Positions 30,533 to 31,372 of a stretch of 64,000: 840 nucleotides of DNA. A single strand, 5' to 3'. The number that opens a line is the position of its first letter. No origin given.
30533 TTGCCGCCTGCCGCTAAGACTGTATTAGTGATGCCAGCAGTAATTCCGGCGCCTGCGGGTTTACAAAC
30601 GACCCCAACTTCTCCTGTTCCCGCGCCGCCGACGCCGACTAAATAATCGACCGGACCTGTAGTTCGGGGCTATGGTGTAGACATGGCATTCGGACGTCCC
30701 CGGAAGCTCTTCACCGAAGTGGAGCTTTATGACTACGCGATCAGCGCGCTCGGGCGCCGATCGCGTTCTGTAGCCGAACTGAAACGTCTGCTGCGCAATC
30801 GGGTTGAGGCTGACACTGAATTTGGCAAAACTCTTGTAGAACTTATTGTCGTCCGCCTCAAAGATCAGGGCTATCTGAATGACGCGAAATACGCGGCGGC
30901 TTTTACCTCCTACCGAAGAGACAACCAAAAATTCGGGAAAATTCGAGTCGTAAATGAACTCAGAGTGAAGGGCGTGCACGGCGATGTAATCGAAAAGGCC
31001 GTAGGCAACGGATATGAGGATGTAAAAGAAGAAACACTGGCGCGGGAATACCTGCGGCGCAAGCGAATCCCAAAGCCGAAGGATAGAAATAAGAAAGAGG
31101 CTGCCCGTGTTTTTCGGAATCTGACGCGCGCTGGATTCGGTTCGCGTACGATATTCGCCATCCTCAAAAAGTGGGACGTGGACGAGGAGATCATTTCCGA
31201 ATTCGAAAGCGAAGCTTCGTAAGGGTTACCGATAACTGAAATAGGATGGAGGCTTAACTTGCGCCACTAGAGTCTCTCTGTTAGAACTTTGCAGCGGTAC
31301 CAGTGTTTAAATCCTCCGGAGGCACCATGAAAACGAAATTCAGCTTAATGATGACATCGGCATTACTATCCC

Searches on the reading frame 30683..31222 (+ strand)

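Call 23: search_protein_families(library=pfam, proteins=[window:30683-31222:+], max_evalue=0.001)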
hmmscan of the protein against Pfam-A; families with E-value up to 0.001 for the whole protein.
window:30683-31222:+ (179 aa): 2 families
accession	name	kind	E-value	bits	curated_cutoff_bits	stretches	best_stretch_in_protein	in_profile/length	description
PF02631.22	RecX_HTH2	-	1.5e-12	48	26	1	66-106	1-41/42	RecX, second three-helix domain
PF21982.2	RecX_HTH1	-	0.00055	20.3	26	0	16-40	2-26/40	RecX, first three-helix domain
